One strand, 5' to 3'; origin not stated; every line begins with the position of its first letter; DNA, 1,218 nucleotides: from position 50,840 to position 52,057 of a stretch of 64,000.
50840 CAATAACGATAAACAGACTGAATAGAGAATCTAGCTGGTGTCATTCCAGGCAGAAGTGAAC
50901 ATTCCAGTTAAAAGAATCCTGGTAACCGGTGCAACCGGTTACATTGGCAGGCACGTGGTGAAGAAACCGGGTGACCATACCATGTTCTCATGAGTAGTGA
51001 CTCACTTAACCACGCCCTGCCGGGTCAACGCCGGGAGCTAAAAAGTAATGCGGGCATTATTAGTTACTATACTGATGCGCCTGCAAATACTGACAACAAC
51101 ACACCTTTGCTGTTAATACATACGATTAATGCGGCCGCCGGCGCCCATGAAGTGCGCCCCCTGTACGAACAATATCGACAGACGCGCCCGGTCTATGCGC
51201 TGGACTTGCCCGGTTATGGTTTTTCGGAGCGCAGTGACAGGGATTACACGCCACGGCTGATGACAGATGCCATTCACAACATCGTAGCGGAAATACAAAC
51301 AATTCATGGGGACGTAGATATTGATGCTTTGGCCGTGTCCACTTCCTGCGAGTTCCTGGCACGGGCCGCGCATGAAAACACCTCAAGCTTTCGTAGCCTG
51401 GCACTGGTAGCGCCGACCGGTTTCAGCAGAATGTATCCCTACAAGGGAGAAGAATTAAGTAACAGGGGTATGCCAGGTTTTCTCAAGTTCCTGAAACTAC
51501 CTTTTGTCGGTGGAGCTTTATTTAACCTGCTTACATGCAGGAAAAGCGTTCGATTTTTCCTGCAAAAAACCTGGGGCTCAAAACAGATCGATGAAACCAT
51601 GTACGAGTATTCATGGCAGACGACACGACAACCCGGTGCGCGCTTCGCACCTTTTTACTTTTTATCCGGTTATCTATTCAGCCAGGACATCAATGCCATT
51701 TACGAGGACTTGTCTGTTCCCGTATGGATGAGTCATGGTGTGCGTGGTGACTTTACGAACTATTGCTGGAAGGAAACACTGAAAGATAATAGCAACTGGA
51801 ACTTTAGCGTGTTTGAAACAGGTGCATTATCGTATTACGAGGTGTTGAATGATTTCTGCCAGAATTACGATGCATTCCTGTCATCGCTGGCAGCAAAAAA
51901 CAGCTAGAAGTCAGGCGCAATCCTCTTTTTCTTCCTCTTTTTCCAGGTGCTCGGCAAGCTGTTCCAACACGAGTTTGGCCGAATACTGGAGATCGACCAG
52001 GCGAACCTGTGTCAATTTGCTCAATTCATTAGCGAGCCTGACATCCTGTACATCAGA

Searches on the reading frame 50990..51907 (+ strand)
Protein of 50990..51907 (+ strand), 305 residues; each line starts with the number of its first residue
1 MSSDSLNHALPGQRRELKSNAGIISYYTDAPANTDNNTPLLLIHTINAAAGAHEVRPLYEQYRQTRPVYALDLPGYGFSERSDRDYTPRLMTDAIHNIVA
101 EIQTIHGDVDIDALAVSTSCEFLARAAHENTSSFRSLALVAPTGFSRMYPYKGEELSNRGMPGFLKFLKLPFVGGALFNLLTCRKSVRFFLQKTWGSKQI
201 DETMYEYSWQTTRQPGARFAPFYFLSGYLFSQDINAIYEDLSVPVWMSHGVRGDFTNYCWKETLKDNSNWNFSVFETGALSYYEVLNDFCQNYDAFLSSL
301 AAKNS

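Call 20: search_protein_families(library=pfam, proteins=[window:50990-51907:+], max_evalue=0.001)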
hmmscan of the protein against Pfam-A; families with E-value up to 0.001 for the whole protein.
window:50990-51907:+ (305 aa): 2 families
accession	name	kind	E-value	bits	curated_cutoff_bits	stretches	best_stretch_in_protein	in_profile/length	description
PF00561.26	Abhydrolase_1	-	5.8e-08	33.1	25.8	1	39-169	2-125/245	alpha/beta hydrolase fold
PF12697.13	Abhydrolase_6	-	6.7e-08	33.9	26.3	1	41-227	2-158/217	Alpha/beta hydrolase family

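Call 62: search_protein_families(library=padloc, proteins=[window:50990-51907:+], max_evalue=0.001)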
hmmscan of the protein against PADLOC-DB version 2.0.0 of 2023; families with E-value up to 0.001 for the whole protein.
window:50990-51907:+ (305 aa): 0 families
